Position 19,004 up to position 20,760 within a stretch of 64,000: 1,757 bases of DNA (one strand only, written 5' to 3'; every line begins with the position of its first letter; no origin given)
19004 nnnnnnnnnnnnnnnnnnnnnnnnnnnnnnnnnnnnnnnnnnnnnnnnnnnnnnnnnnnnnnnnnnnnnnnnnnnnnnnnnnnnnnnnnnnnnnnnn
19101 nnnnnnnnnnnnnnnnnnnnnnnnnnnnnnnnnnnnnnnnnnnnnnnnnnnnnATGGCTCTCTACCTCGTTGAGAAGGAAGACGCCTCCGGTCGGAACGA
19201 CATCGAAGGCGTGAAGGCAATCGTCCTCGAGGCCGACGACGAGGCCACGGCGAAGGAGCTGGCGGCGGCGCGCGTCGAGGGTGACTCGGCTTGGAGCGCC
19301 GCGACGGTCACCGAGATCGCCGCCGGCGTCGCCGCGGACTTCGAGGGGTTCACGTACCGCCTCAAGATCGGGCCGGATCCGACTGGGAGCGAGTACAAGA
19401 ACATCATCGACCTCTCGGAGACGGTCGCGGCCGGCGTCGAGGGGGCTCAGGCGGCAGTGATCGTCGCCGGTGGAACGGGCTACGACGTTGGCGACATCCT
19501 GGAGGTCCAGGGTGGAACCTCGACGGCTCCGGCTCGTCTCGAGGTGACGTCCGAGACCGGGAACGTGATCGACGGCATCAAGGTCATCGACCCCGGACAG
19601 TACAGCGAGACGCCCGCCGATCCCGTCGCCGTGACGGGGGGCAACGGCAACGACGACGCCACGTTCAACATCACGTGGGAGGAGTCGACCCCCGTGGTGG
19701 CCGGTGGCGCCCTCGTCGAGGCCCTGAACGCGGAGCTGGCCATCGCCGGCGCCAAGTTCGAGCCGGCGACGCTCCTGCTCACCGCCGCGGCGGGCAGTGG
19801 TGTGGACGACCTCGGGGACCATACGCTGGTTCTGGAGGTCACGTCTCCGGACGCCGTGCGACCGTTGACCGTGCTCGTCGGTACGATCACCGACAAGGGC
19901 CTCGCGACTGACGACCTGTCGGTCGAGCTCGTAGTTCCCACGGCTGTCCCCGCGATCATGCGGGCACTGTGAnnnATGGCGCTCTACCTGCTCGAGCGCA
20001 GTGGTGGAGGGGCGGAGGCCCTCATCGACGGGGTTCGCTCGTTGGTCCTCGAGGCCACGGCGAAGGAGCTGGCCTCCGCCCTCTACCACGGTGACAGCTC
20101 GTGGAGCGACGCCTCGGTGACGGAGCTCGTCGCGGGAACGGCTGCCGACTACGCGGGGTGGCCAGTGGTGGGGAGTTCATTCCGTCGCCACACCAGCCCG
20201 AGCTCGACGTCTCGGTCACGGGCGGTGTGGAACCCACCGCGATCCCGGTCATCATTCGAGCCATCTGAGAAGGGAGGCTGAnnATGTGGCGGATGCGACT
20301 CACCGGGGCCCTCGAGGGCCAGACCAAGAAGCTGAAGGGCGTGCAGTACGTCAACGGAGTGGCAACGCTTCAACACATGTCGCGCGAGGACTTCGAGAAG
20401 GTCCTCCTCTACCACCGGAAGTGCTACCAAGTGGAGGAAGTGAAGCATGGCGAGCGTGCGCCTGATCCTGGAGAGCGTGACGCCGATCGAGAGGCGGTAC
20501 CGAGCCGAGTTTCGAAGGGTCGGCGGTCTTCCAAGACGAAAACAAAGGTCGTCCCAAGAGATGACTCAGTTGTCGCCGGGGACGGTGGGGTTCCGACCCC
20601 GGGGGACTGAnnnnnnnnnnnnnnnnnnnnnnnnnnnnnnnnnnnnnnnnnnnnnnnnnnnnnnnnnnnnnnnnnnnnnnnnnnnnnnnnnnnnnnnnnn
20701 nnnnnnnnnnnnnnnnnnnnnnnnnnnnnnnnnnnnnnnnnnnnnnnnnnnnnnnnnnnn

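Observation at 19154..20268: Tandem duplicate of the decoration-like gene, internally deleted and frameshifted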

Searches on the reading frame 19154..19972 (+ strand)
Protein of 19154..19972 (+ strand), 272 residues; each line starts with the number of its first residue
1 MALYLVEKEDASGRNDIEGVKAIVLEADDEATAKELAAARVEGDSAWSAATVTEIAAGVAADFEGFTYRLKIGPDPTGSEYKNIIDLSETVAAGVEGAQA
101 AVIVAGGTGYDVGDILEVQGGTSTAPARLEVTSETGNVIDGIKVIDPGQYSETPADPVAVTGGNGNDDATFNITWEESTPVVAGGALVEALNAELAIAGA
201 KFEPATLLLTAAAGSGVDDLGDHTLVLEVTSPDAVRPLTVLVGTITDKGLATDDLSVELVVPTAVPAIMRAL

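Call 5: search_protein_families(library=pfam, proteins=[window:19154-19972:+], max_evalue=1)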
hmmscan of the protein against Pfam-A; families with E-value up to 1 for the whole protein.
window:19154-19972:+ (272 aa): 0 families

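Call 6: search_protein_families(library=phrogs, proteins=[window:19154-19972:+], max_evalue=1)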
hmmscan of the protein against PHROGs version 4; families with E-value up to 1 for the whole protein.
window:19154-19972:+ (272 aa): 4 families
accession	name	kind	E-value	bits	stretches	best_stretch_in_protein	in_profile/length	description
phrog_15312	-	head and packaging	6.7e-18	66.3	2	182-266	100-183/192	virion structural protein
phrog_9703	-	head and packaging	2.8e-11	43.9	1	96-203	103-212/502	head decoration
phrog_32129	-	unknown function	5.7e-08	33.7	1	90-157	51-116/116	-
phrog_12039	-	unknown function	0.002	19.5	1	144-200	15-65/93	-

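Call 8: search_dna_similar(query=window:19154-19972:+, collection=phages, mode=protein, max_evalue=0.001, max_rows=40)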
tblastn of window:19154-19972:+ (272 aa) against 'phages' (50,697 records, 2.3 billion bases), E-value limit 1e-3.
Records with a match: 28; places in all: 28; records where one place covers at least 80% of the query: 0.
Best place of each record, by identity: <60% 28.
By first word of the organism name: Pseudomonas 19; Enterobacter 8; Sphaerotilus 1.
By host as written in the record: Pseudomonas aeruginosa PAO1 9; Pseudomonas aeruginosa 4; Enterobacter cloacae 3; Pseudomonas aeruginosa PA14 2; - 2; Pseudomonas aeruginosa strain PAO9505 2; Enterobacter hormaechei 2; Enterobacter cloacae A22-2B 2; and 2 more.
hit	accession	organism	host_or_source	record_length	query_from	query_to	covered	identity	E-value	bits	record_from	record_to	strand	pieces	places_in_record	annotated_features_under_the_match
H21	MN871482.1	Pseudomonas virus PaSz-6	Pseudomonas aeruginosa PAO1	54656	1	75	28%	42.0%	2e-4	48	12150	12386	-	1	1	record has no annotation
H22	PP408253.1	Pseudomonas phage vB_Pa-PAC6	Pseudomonas aeruginosa PA14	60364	1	75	28%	42.0%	2e-4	48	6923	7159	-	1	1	structural protein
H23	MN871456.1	Pseudomonas phage Pa-C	Pseudomonas aeruginosa PAO1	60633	1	75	28%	42.0%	2e-4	48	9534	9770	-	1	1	record has no annotation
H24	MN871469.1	Pseudomonas phage Pa-S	Pseudomonas aeruginosa PAO1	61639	1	75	28%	42.0%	2e-4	48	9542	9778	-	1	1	record has no annotation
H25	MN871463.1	Pseudomonas phage Pa-L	Pseudomonas aeruginosa PAO1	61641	1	75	28%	42.0%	2e-4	48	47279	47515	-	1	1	record has no annotation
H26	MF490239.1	Pseudomonas phage vB_PaeS_S218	-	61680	1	75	28%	42.0%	2e-4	48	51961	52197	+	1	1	hypothetical protein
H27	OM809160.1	Pseudomonas phage 185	Pseudomonas aeruginosa PAO1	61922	1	75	28%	42.0%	2e-4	48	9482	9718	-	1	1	record has no annotation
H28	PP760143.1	Pseudomonas phage vB_Pae_HLL23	Pseudomonas aeruginosa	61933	1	75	28%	42.0%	2e-4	48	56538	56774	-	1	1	virion structural protein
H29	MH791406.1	Pseudomonas phage PaSz-4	Pseudomonas aeruginosa PAO1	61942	1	75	28%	42.0%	2e-4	48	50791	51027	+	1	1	structural protein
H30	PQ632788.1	Pseudomonas phage Luminis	Pseudomonas aeruginosa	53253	1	75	28%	42.0%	2e-4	48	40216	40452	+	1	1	hypothetical protein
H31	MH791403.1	Pseudomonas phage PaTs-2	Pseudomonas aeruginosa PAO1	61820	1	75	28%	42.0%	3e-4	48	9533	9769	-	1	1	structural protein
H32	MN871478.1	Pseudomonas phage PaSt-2_45_61k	Pseudomonas aeruginosa PAO1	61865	1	75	28%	42.0%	3e-4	48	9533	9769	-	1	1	record has no annotation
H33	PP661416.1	Pseudomonas phage Max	Pseudomonas aeruginosa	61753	1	75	28%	42.0%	4e-4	47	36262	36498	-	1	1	hypothetical protein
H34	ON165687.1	Sphaerotilus phage SN1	Sphaerotilus natans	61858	1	75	28%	42.0%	5e-4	47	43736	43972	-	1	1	hypothetical protein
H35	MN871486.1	Pseudomonas phage PaSz-9_45_61k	Pseudomonas aeruginosa PAO1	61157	1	75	28%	42.0%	5e-4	47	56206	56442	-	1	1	record has no annotation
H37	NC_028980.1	Pseudomonas phage PAE1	Pseudomonas aeruginosa strain PAO9505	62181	1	75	28%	42.0%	6e-4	47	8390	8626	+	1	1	virion structural protein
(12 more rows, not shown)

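Call 10: get_annotated_region(hit=H37, flank=3000)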
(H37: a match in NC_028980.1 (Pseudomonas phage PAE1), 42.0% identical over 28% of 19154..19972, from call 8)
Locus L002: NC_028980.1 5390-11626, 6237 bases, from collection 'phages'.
description: Pseudomonas phage PAE1, complete genome.
organism: Pseudomonas phage PAE1 (NCBI taxid 1718273)
taxonomy: Viruses; Duplodnaviria; Heunggongvirae; Uroviricota; Caudoviricetes; Mesyanzhinovviridae; Rabinowitzvirinae; Yuavirus; Pseudomonas virus PAE1
host: Pseudomonas aeruginosa strain PAO9505; source: activated sludge wastewater sample; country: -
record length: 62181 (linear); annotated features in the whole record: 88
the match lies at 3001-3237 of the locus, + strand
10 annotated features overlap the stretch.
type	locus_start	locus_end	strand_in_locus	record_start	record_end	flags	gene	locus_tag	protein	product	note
CDS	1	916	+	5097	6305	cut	-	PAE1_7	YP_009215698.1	head morphogenesis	Orf7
CDS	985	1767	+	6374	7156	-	-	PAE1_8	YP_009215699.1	head scaffolding protein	Orf8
CDS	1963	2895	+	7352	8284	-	-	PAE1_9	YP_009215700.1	major head protein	Orf9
CDS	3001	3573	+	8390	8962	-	-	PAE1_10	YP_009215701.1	virion structural protein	Orf10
CDS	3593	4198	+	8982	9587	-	-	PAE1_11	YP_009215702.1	hypothetical protein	Orf11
CDS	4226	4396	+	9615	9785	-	-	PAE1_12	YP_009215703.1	hypothetical protein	Orf12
CDS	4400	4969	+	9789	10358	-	-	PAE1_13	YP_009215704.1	Rz-like spanin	Orf13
CDS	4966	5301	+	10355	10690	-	-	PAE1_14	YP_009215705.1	holin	Orf14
CDS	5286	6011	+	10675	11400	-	-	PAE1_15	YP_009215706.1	endolysin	Orf15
CDS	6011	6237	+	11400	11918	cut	-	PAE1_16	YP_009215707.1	head-tail adaptor Ad1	Orf16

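Call 18: find_homologous_proteins(query=window:19154-19969:+)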
Query window:19154-19969:+ (272 aa): 8 proteins with E <= 0.001 among 8000 candidates.
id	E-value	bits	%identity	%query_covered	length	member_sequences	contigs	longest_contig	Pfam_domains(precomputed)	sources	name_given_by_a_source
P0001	7.5e-163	558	100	100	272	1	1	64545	-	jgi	jgi:hypothetical protein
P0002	2.0e-82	295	58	99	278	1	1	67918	-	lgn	-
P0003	5.1e-26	110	62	36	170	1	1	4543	-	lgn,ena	-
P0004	3.9e-22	97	45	34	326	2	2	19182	-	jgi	jgi:hypothetical protein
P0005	1.0e-14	73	60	26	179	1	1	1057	-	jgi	jgi:hypothetical protein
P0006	7.4e-12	63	57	33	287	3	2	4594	-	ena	-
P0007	1.8e-5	42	49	28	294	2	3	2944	-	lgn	-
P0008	3.7e-5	41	53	26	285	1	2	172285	-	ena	-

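Call 20: find_encoding_contigs(protein=P0002, flank=6000, max_places=4)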
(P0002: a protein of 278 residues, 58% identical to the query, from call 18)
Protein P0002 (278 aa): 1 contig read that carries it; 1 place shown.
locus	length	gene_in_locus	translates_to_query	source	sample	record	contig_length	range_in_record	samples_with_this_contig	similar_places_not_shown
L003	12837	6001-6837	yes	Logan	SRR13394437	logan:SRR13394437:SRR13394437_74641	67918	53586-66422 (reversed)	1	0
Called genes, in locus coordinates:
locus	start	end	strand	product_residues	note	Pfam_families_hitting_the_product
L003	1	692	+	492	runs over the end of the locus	PF13264:DUF4055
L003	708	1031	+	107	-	-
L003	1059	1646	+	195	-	PF01145:Band_7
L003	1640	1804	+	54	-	-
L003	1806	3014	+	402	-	PF04233:Phage_Mu_F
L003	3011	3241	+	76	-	-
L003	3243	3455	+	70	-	-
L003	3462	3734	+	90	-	-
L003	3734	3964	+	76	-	-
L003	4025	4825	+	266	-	-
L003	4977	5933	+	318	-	PF17236:SU10_MCP (weak), PF05065:Phage_capsid (faint)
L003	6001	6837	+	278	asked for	-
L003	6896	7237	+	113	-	-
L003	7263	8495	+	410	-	PF13385:Laminin_G_3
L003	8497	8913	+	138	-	PF23140:Gp80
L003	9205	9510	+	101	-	PF23148:Gp77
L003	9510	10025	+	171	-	PF20557:DnaT_2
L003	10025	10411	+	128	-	-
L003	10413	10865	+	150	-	-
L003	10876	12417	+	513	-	PF18906:Phage_tube_2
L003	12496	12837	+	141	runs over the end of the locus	PF27119:Phage_YdaY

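Call 23: find_encoding_contigs(protein=P0004, flank=5000, max_places=4)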
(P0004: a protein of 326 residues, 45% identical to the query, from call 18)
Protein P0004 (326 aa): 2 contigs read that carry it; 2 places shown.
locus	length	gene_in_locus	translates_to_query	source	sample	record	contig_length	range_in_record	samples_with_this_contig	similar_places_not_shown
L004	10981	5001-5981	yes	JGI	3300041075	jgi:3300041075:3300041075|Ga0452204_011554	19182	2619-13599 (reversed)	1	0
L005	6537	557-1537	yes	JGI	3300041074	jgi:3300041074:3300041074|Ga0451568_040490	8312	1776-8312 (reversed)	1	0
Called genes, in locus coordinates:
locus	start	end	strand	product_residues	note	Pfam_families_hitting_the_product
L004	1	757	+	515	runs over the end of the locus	PF13264:DUF4055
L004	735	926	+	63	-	-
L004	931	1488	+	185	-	PF01145:Band_7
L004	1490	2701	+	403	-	PF04233:Phage_Mu_F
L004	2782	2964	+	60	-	-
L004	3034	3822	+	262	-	-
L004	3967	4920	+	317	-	-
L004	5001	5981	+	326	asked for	-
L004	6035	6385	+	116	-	-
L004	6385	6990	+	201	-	-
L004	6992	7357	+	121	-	-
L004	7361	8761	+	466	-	-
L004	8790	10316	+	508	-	-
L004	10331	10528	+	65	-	-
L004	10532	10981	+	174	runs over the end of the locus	PF20557:DnaT_2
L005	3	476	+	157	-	?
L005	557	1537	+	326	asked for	-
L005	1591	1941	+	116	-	-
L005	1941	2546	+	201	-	-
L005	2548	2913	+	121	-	-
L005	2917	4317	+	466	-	-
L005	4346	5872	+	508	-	-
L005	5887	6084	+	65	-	-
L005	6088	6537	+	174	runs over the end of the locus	PF20557:DnaT_2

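Call 40: predict_structure(alignment_id=A3)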
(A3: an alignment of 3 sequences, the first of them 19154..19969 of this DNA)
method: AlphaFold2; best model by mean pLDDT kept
length: 272 residues; sequences in the alignment: 3
mean_pLDDT: 44.3   pTM: 0.30
mean pLDDT of the five models: 44.3, 43.1, 41.1, 37.0, 34.1
residues with pLDDT >= 90: 0; 70-90: 2; 50-70: 95; < 50: 175
segments of 3 or more residues with pLDDT < 50: 2-26, 42-64, 73-108, 156-159, 163-171, 183-221, 241-272
pLDDT, mean of each block of 10 residues (from residue 1): 46 37 53 61 35 28 51 44 44 31 34 62 60 52 63 53 47 53 37 23 28 33 53 53 44 36 36 28
secondary structure, 60 per line:
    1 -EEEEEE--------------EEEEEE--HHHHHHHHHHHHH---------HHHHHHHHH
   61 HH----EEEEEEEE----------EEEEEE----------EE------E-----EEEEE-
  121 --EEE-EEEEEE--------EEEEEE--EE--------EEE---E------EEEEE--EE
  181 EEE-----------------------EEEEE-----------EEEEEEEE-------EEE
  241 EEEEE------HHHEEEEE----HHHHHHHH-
elements in order: E2-7 E22-27 H30-42 H52-62 E67-74 E85-90 E115-119 E123-125 E127-132 E141-146 E159-161 E172-176 E179-183 E207-211 E223-230 E238-245 E255-259 H264-271

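Call 45: search_solved_structures(query=A4, max_evalue=1)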
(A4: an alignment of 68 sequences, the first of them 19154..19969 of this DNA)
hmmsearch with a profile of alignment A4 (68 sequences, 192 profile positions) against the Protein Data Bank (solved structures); distinct sequences matched with E-value up to 1: 2.
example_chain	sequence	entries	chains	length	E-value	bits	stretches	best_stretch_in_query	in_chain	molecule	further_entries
5f21_B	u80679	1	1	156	0.62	12.8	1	71-169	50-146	nanobody MU375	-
2qsd_A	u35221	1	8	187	0.72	12.6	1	18-45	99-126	Uncharacterized conserved protein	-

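Call 52: predict_structure(alignment_id=A4)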
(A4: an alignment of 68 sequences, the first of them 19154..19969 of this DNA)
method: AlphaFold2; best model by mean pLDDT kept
length: 272 residues; sequences in the alignment: 68
mean_pLDDT: 90.3   pTM: 0.80
mean pLDDT of the five models: 90.3, 90.3, 90.1, 88.1, 82.8
residues with pLDDT >= 90: 197; 70-90: 60; 50-70: 14; < 50: 1
segments of 3 or more residues with pLDDT < 50: none
pLDDT, mean of each block of 10 residues (from residue 1): 86 76 90 92 83 75 93 72 91 94 94 96 95 95 95 95 90 93 95 95 96 90 95 91 96 96 83 73
secondary structure, 60 per line:
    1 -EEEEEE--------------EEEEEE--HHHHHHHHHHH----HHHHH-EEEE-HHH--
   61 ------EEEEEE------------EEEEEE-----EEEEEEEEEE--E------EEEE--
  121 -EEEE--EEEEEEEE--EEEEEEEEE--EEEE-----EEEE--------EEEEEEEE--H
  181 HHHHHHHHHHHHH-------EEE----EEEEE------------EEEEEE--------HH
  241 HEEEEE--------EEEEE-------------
elements in order: E2-7 E22-27 H30-40 H45-49 E51-54 E67-72 E85-90 E96-105 E115-118 E122-125 E128-135 E138-146 E149-152 E158-161 E170-177 H180-193 E201-203 E208-212 E225-230 E242-246 E255-259

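Call 55: fold_search(model_id=the predicted structure, library=pdb)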
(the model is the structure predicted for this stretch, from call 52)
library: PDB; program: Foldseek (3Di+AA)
matches with E <= 10: 228; with E <= 0.001: 0
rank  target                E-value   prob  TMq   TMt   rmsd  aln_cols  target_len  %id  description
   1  8se8_D                1.7e-01  0.11  0.12  0.16  14.8       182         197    8  HTRA-1 PD/SA bound to CKP 1G10 (released 2024-07-03)
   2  3fo8                  2.0e-01  0.28  0.20  0.20  13.6       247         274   11  Crystal structure of the bacteriophage T4 tail sheath protein, protease resistant fragment gp18PR (released 2009-03-10)
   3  9ioz_L                2.4e-01  0.06  0.09  0.04  18.3       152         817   12  Structure of the bacteriophage T5 tail tip complex (released 2024-09-04)
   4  3num                  2.5e-01  0.08  0.11  0.13  15.8       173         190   10  Substrate induced remodeling of the active site regulates HtrA1 activity (released 2011-02-23)
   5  1rj7_L                3.2e-01  0.14  0.16  0.25  15.9       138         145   14  Crystal structure of EDA-A1 (released 2003-12-09)
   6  4rr0_A                3.3e-01  0.04  0.13  0.12  20.1       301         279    9  re-refined 1vcw, CRYSTAL STRUCTURE OF DEGS AFTER BACKSOAKING THE ACTIVATING PEPTIDE (released 2015-03-11)
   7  2qf3_C                3.7e-01  0.12  0.14  0.18  14.7       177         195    7  Structure of the delta PDZ truncation of the DegS protease (released 2007-12-11)
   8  6z0y_B                3.9e-01  0.08  0.12  0.15  14.6       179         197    9  HtrA1 inactive protease domain S328A with CARASIL mutations D174R R274Q (released 2021-05-19)
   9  9ioz_J                4.4e-01  0.05  0.09  0.04  18.1       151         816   14  Structure of the bacteriophage T5 tail tip complex (released 2024-09-04)
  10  7ey6_A                4.4e-01  0.02  0.09  0.06  18.2       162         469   11  The portal protein (GP8) of bacteriophage T7 (released 2021-09-22)
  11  9brw_C                4.6e-01  0.04  0.10  0.09  13.0       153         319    8  SARS-CoV-2 Papain-like Protease (PLpro) with Fragment 7 (released 2024-07-31)
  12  1wlc                  4.9e-01  0.08  0.11  0.18  13.3       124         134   14  Congerin II Y16S/T88I double mutant (released 2005-06-07)
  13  8uvm_B                4.9e-01  0.04  0.10  0.09  13.2       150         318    9  SARS-CoV-2 papain-like protease (PLpro) complex with covalent inhibitor Jun11313 (released 2024-04-03)
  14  3lgi_B                5.2e-01  0.06  0.11  0.13  14.0       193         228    7  Structure of the protease domain of DegS (DegS-deltaPDZ) at 1.65 A (released 2010-08-25)
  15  8se8_L                5.8e-01  0.08  0.12  0.16  15.3       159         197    8  HTRA-1 PD/SA bound to CKP 1G10 (released 2024-07-03)
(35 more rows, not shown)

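Call 80: fold_search(model_id=the predicted structure, library=viral)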
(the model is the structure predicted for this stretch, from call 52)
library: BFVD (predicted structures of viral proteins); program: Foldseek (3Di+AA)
matches with E <= 10: 309; with E <= 0.001: 10
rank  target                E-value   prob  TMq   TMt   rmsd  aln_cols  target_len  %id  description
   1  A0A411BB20            4.3e-13  1.00  0.60  0.84   6.2       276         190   25  (no name in the UniProt tables at hand)
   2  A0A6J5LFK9            7.6e-09  1.00  0.29  0.09  12.1       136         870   32  Uncharacterized protein (Fragment) [uncultured Caudovirales phage]
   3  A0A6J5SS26            4.2e-08  1.00  0.31  0.14  11.2       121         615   31  Uncharacterized protein [uncultured Caudovirales phage]
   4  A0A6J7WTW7            1.1e-07  1.00  0.29  0.08  10.9       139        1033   30  Uncharacterized protein [uncultured Caudovirales phage]
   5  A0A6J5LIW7            3.7e-07  1.00  0.30  0.09  16.9       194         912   28  Uncharacterized protein (Fragment) [uncultured Caudovirales phage]
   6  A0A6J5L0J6            2.4e-06  1.00  0.29  0.07  11.9       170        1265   27  Tip attachment protein J [uncultured Caudovirales phage]
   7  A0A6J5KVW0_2          5.8e-06  1.00  0.29  0.09  13.9       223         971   19  Uncharacterized protein [uncultured Caudovirales phage]
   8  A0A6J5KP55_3          7.7e-06  1.00  0.31  0.08   9.5       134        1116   25  Uncharacterized protein [uncultured Caudovirales phage]
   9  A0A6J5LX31            2.9e-04  1.00  0.26  0.10   3.2        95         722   33  Uncharacterized protein [uncultured Caudovirales phage]
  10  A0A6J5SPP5            9.1e-04  1.00  0.26  0.11   8.9       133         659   16  Uncharacterized protein [uncultured Caudovirales phage]
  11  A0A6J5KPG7            1.4e-03  1.00  0.28  0.10  15.3       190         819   16  Ig [uncultured Caudovirales phage]
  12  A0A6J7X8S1            1.5e-03  1.00  0.28  0.10   9.5       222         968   17  Uncharacterized protein [uncultured Caudovirales phage]
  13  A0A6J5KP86            3.1e-03  0.99  0.21  0.16  17.3       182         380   13  Uncharacterized protein [uncultured Caudovirales phage]
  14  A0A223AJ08            9.2e-03  1.00  0.25  0.15  13.3       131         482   19  Uncharacterized protein [Acidovorax phage ACP17]
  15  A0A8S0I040            1.9e-02  0.11  0.13  0.13  20.6       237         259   11  (no name in the UniProt tables at hand)
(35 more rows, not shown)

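Call 89: find_encoding_contigs(protein=P0001, flank=1500, max_places=3)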
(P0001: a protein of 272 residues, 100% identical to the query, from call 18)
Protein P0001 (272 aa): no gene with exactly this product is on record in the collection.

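Call 90: list_cluster_members(proteins=[P0009, P0001])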
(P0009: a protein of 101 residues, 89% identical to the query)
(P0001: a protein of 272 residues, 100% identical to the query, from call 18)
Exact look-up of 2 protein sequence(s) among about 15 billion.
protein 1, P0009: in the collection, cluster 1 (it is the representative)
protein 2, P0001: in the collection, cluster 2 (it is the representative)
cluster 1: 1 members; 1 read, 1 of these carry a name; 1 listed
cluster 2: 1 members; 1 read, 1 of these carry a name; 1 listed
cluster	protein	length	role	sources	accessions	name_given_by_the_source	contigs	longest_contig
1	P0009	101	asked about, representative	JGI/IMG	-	hypothetical protein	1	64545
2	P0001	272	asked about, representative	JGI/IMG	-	hypothetical protein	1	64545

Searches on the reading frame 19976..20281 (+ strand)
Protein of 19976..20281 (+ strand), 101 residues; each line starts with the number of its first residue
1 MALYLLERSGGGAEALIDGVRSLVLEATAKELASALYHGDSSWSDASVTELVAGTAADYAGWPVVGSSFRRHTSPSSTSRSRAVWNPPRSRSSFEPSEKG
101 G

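Call 5: search_protein_families(library=pfam, proteins=[window:19976-20281:+], max_evalue=1)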
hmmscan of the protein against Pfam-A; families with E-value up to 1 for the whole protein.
window:19976-20281:+ (101 aa): 1 family
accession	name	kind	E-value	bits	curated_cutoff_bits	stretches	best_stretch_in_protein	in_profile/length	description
PF21176.3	RecR_HhH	-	0.26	11.6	27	0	1-18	22-39/45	RecR, helix-hairpin-helix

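Call 6: search_protein_families(library=phrogs, proteins=[window:19976-20281:+], max_evalue=1)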
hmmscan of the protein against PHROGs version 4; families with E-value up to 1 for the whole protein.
window:19976-20281:+ (101 aa): 3 families
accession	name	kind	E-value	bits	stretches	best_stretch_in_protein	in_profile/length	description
phrog_15312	-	head and packaging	0.0037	18.2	1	14-63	15-68/192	virion structural protein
phrog_2511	-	DNA, RNA and nucleotide metabolism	0.15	13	1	26-61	23-57/100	HTH DNA binding protein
phrog_21587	-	unknown function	0.25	10.4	1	1-64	257-319/706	-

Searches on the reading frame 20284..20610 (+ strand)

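Call 5: search_protein_families(library=pfam, proteins=[window:20284-20610:+], max_evalue=1)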
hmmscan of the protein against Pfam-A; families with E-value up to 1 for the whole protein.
window:20284-20610:+ (108 aa): 0 families

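Call 6: search_protein_families(library=phrogs, proteins=[window:20284-20610:+], max_evalue=1)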
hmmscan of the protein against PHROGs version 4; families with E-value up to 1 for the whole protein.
window:20284-20610:+ (108 aa): 1 family
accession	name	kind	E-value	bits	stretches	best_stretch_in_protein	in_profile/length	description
phrog_6213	-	unknown function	0.021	16.2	1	5-100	9-98/194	-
